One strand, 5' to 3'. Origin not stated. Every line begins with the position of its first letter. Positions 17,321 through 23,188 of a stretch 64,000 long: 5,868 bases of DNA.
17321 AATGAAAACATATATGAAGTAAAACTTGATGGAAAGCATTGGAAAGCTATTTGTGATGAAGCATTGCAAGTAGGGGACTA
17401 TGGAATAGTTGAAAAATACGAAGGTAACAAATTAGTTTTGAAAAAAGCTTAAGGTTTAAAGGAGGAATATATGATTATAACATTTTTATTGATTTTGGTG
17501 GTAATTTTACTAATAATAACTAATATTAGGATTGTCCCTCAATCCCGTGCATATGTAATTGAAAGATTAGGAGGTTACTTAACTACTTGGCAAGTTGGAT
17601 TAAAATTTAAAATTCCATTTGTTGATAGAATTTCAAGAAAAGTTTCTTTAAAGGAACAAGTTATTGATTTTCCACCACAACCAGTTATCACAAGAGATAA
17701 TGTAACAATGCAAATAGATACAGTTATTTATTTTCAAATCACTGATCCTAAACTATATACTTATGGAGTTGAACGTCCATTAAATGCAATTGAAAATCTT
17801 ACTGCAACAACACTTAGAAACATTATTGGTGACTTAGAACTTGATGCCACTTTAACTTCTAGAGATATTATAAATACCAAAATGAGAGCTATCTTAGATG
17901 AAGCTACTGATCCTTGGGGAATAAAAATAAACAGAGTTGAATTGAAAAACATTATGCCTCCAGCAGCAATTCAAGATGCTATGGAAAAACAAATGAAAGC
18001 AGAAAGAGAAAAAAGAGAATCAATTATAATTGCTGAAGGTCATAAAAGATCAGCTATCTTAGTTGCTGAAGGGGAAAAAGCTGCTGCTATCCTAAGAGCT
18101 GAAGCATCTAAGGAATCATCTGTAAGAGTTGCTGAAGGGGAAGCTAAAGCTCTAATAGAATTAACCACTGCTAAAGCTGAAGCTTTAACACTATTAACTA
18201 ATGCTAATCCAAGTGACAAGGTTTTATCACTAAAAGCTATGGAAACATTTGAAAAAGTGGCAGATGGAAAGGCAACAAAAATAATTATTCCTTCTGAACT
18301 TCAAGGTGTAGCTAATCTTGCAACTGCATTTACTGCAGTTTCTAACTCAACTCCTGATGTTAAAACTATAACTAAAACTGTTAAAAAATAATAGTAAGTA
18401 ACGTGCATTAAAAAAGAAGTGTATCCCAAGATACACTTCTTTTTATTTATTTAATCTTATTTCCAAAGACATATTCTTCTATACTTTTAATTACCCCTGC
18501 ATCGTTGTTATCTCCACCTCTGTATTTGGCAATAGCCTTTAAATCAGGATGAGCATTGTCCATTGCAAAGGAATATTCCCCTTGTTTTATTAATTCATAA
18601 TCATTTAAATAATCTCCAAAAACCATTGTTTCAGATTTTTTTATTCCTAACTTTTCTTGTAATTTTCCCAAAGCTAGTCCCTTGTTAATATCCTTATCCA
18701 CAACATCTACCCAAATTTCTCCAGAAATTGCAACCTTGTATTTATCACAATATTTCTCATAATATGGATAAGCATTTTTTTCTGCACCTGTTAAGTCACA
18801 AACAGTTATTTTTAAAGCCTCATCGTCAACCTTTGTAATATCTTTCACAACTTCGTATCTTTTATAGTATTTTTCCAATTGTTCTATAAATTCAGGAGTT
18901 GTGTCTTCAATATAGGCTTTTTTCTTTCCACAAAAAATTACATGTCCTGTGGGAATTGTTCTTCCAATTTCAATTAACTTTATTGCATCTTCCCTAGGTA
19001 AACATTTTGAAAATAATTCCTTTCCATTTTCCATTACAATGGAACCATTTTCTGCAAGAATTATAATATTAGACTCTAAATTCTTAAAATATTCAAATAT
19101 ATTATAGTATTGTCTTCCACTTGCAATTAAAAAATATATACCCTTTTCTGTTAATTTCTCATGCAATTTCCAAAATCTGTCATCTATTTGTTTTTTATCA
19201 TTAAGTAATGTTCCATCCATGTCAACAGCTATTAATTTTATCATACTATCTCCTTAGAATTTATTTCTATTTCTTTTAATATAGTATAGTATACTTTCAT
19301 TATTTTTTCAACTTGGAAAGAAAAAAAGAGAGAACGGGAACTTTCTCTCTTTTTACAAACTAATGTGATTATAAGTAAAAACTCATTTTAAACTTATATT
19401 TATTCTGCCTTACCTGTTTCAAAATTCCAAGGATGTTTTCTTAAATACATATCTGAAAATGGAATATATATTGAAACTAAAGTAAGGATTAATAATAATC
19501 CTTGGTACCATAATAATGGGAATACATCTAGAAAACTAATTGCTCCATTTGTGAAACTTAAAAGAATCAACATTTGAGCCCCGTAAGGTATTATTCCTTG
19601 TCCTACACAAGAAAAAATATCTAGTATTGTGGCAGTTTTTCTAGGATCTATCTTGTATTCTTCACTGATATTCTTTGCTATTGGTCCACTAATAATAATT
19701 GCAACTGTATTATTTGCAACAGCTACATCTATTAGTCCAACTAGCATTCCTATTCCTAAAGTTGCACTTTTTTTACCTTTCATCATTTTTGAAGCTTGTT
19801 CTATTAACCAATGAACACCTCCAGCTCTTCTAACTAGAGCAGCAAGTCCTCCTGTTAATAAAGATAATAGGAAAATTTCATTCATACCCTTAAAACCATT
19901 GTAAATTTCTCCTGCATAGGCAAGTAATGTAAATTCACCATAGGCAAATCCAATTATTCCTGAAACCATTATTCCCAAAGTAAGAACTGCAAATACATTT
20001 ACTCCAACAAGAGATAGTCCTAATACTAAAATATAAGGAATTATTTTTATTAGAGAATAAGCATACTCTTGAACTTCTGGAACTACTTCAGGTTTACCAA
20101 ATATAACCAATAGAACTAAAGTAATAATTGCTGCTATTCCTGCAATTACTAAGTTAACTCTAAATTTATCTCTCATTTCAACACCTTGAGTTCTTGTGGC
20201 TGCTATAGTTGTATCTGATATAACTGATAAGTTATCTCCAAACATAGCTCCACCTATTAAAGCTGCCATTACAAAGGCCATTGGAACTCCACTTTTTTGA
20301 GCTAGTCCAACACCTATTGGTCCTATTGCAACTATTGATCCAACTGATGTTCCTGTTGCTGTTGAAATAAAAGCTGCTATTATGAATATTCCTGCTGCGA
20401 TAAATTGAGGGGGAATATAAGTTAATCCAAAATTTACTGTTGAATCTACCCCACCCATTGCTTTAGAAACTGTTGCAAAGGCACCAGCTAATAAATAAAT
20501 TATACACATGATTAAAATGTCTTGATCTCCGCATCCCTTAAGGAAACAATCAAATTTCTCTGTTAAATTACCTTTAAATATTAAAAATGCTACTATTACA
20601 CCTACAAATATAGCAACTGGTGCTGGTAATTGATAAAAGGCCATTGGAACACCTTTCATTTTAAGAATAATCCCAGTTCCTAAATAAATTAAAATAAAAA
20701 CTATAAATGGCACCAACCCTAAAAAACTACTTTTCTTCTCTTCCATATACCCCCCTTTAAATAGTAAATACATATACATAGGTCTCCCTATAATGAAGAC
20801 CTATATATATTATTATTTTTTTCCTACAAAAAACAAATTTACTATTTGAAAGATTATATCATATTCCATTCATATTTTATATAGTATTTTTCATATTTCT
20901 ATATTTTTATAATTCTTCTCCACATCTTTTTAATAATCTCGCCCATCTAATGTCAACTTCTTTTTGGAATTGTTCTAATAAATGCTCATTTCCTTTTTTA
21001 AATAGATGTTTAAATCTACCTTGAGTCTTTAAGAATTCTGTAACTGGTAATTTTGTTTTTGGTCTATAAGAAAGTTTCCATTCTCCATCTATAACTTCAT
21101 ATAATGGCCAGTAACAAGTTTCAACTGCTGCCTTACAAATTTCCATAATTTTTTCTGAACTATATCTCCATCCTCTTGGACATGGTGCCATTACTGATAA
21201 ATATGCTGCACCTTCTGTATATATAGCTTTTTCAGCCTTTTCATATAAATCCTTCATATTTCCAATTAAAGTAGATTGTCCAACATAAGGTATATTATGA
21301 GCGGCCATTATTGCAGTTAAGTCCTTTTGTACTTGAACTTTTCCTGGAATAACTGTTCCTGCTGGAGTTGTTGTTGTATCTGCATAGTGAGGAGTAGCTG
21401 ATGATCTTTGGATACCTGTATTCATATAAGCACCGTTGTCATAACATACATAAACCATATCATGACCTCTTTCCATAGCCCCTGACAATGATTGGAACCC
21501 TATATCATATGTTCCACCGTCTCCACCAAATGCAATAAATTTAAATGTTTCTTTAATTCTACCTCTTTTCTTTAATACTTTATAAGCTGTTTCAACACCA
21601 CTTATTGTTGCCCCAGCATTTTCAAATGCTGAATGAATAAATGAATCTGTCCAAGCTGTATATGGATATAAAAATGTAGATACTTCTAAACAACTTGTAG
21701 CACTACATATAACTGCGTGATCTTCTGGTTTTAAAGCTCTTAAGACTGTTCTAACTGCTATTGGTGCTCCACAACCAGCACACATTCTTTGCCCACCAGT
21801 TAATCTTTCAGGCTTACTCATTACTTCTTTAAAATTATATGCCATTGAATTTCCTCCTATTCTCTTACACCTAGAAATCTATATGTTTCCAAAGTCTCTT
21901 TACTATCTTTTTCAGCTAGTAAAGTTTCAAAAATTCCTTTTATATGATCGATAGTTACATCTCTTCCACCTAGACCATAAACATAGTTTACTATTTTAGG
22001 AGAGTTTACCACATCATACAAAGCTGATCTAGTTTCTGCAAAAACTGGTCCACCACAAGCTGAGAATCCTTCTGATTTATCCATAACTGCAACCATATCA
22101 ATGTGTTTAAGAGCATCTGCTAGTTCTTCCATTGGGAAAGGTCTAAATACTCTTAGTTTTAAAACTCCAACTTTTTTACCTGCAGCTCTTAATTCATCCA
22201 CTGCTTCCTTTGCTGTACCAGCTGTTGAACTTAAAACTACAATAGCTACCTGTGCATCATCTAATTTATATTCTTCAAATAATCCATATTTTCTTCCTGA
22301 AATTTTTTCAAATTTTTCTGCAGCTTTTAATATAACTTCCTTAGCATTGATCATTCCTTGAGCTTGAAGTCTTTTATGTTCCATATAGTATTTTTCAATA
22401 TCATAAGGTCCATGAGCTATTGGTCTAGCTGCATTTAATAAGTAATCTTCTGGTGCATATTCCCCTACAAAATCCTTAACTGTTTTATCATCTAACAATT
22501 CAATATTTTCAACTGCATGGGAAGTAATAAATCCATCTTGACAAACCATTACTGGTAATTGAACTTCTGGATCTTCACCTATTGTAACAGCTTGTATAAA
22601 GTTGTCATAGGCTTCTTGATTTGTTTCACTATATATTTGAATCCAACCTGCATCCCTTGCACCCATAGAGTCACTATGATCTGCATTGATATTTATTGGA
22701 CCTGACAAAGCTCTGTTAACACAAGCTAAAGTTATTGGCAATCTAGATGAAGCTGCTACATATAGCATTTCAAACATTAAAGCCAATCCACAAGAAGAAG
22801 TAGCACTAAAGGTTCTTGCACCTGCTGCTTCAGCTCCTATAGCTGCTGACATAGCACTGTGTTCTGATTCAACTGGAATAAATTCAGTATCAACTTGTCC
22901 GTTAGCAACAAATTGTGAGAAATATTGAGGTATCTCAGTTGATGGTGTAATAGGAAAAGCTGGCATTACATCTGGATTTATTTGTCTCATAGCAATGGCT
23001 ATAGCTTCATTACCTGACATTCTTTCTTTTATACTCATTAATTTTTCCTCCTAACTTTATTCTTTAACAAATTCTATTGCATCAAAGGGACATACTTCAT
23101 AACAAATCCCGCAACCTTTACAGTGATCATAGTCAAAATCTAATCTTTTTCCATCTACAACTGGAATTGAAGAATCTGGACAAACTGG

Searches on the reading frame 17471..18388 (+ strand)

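Call 37: search_protein_families(library=pfam, proteins=[window:17471-18388:+], max_evalue=0.0001)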
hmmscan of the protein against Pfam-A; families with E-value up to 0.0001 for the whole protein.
window:17471-18388:+ (306 aa): 1 family
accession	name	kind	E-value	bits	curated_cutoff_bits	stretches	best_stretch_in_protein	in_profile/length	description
PF01145.31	Band_7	-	1.1e-40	140.1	23.6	1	21-191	2-175/176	SPFH domain / Band 7 family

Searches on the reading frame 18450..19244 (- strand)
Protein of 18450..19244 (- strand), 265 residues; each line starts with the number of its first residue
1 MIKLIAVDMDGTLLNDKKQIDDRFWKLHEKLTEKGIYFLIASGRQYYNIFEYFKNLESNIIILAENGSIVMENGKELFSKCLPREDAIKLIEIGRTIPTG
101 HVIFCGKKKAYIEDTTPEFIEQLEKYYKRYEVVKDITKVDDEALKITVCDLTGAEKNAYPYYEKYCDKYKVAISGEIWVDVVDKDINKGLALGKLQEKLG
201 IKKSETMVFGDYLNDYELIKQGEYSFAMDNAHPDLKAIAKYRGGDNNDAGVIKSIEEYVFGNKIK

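Call 37: search_protein_families(library=pfam, proteins=[window:18450-19244:-], max_evalue=0.0001)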
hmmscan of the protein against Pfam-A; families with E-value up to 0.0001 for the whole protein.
window:18450-19244:- (265 aa): 3 families
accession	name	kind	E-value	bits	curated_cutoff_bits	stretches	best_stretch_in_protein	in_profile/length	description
PF08282.18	Hydrolase_3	-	5.5e-58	197.1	20.9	1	5-255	1-255/255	haloacid dehalogenase-like hydrolase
PF05116.19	S6PP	-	1.4e-14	54.7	20.3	1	169-237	147-215/247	Sucrose-6F-phosphate phosphohydrolase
PF00702.32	Hydrolase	-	2.9e-08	34.8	26.4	1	2-221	1-189/191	haloacid dehalogenase-like hydrolase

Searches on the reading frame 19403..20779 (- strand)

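Call 37: search_protein_families(library=pfam, proteins=[window:19403-20779:-], max_evalue=0.0001)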
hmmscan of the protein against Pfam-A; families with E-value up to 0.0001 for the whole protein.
window:19403-20779:- (459 aa): 2 families
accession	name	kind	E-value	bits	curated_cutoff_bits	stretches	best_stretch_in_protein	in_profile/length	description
PF03553.21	Na_H_antiporter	-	4.6e-24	85.6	23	2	36-228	106-302/303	Na+/H+ antiporter family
PF03600.22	CitMHS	-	9.8e-05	22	31.9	1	258-435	9-179/336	Citrate transporter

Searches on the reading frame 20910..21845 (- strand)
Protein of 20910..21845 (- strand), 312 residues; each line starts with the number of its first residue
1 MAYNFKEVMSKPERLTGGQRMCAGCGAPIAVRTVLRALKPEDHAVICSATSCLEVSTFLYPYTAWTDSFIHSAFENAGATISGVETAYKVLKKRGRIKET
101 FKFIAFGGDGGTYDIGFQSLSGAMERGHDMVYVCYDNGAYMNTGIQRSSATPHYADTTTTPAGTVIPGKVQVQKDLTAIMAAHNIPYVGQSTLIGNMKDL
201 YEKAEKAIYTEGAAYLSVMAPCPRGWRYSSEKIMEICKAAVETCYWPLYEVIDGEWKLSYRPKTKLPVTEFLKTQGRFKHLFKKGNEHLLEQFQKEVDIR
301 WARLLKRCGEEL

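Call 37: search_protein_families(library=pfam, proteins=[window:20910-21845:-], max_evalue=0.0001)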
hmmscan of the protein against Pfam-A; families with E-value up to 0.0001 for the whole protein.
window:20910-21845:- (312 aa): 1 family
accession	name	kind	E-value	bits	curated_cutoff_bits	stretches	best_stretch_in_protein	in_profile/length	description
PF02775.26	TPP_enzyme_C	-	8.4e-18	65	21.9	1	61-217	17-150/151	Thiamine pyrophosphate enzyme, C-terminal TPP binding domain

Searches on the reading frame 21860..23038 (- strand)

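Call 37: search_protein_families(library=pfam, proteins=[window:21860-23038:-], max_evalue=0.0001)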
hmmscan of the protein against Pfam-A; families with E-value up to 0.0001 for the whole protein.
window:21860-23038:- (393 aa): 3 families
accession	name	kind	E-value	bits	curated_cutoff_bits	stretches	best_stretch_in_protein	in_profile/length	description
PF01855.24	POR_N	-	4.6e-71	239.7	27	1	16-239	2-229/231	Pyruvate flavodoxin/ferredoxin oxidoreductase, thiamine diP-bdg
PF17147.9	PFOR_II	-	1.9e-28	99.2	27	1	262-366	1-102/102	Pyruvate:ferredoxin oxidoreductase core domain II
PF02780.25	Transketolase_C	-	1e-05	25.9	25.9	1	261-343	9-91/124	Transketolase, C-terminal domain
